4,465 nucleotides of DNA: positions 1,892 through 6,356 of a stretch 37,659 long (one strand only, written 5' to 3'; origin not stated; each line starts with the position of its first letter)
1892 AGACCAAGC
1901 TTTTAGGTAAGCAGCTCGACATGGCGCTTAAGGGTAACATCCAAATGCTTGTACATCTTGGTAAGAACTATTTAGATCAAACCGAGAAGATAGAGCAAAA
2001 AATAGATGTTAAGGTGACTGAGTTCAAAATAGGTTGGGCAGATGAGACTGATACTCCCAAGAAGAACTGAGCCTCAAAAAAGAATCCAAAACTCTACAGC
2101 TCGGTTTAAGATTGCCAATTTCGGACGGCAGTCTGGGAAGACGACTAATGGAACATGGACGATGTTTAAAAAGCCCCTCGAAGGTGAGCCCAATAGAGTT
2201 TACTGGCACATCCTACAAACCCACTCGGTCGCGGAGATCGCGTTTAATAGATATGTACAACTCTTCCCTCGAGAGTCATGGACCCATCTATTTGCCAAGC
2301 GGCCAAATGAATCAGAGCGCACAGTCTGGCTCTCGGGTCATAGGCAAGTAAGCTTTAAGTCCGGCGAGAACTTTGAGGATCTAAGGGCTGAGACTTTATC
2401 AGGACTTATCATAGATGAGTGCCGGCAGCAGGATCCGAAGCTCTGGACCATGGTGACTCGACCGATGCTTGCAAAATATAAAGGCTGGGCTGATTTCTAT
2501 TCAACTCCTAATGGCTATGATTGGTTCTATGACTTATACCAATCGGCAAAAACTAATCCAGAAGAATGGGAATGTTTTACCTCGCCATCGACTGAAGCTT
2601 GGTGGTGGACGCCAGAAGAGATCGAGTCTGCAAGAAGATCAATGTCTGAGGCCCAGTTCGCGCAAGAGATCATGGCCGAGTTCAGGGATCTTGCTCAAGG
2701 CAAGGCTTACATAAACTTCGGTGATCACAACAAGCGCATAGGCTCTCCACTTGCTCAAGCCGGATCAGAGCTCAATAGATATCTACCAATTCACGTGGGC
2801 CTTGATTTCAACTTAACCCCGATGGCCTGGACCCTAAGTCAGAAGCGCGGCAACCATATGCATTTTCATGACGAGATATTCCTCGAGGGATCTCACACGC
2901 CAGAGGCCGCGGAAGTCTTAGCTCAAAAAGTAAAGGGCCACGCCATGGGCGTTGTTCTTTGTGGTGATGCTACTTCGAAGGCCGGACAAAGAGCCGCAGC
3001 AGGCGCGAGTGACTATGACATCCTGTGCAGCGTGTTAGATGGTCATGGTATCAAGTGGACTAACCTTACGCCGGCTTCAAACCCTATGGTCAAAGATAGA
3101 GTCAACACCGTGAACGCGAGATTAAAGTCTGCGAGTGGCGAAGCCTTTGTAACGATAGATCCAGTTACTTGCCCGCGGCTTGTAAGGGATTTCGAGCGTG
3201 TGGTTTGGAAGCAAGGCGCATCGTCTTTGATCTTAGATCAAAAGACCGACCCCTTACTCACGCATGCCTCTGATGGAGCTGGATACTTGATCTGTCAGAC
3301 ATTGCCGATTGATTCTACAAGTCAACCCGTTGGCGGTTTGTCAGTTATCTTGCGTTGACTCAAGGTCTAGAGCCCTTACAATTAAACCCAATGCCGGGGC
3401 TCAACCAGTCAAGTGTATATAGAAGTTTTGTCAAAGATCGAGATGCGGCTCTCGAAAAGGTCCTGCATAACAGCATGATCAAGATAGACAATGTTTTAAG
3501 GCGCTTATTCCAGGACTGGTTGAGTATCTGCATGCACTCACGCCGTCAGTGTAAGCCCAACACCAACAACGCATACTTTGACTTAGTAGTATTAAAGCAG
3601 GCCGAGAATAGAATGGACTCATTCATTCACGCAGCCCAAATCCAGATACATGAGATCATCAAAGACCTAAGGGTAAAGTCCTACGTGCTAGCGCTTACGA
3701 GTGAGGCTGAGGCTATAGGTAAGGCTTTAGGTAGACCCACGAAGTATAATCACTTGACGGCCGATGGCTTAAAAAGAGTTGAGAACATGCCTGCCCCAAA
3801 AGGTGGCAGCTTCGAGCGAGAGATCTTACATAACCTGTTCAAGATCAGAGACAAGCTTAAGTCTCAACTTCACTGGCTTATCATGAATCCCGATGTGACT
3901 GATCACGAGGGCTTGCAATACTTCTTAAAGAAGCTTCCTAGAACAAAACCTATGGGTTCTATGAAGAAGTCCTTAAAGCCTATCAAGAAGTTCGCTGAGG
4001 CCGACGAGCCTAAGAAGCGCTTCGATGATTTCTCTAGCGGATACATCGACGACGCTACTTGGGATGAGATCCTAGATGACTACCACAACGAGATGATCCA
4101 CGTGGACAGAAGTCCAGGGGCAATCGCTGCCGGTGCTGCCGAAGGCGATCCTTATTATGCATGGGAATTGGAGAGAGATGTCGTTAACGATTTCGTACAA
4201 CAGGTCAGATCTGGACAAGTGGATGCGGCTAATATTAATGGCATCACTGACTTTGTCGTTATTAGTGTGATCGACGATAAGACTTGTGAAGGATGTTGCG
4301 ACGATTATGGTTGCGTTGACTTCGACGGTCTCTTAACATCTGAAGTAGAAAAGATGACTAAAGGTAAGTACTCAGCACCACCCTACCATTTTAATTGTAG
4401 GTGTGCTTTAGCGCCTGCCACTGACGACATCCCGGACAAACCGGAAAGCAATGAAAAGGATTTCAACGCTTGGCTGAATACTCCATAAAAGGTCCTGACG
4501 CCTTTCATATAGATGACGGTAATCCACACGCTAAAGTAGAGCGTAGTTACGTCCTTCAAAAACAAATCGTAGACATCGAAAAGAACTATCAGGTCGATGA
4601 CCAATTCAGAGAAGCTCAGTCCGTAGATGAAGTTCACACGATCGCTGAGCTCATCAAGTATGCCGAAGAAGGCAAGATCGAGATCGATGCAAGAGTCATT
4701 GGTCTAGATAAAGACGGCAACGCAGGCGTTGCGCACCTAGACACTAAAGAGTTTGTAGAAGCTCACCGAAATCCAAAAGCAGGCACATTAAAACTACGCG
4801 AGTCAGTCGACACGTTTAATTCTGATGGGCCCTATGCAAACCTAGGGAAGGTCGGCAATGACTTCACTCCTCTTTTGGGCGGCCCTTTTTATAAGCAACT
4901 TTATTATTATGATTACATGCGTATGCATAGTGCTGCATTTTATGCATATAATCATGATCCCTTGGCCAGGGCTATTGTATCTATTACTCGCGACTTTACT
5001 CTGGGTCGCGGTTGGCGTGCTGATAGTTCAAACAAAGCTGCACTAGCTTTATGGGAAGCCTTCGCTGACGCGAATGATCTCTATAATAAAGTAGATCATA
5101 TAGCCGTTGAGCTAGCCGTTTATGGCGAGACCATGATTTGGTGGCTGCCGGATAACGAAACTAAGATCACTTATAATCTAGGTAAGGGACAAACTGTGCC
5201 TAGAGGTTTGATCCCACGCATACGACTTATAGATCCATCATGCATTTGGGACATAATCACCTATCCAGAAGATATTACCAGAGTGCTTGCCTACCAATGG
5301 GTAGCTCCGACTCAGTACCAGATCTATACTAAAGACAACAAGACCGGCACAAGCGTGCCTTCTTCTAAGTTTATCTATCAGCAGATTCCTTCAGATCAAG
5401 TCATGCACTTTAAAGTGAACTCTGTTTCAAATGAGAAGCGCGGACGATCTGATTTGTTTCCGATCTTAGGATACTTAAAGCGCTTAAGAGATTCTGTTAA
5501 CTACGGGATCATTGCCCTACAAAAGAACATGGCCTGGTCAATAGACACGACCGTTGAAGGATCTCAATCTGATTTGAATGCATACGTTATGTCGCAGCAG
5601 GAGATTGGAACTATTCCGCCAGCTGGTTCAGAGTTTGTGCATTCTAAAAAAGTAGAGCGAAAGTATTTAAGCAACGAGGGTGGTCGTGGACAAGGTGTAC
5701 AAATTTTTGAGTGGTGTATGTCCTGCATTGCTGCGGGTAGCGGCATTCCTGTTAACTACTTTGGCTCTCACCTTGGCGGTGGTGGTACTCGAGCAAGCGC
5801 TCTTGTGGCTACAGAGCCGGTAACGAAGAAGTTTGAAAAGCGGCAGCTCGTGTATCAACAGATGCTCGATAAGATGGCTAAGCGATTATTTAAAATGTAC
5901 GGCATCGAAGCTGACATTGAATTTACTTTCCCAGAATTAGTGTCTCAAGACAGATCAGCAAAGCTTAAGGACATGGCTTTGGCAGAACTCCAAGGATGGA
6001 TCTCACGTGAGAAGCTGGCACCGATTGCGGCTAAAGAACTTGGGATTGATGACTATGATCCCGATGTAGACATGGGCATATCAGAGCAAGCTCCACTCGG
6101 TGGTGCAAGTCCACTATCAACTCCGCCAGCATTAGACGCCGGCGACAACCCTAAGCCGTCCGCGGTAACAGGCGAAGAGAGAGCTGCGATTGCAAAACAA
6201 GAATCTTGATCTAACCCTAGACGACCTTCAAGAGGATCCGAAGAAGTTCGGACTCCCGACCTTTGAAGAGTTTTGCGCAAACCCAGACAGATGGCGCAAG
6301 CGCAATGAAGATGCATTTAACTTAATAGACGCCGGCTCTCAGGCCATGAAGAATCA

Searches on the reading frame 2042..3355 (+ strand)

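Call 40: search_protein_families(library=phrogs, proteins=[window:2042-3355:+], max_evalue=0.00001)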
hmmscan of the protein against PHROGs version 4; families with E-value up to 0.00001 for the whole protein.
window:2042-3355:+ (438 aa): 3 families
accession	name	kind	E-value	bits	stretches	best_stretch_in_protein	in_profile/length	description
phrog_2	-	head and packaging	1.6e-22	81.1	1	9-391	267-567/807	terminase large subunit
phrog_10250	-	head and packaging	2.1e-13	51.5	1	198-426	2-221/228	terminase large subunit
phrog_7579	-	head and packaging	4.6e-09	36.8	1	18-217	15-216/239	terminase large subunit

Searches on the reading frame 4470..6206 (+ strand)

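Call 40: search_protein_families(library=phrogs, proteins=[window:4470-6206:+], max_evalue=0.00001)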
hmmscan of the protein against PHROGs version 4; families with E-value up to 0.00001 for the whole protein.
window:4470-6206:+ (579 aa): 2 families
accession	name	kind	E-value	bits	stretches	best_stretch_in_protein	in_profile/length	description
phrog_10963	-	head and packaging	2.2e-17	63.9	1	249-533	159-451/503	portal protein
phrog_21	-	head and packaging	2.2e-07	30.1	1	170-486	91-430/1362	portal protein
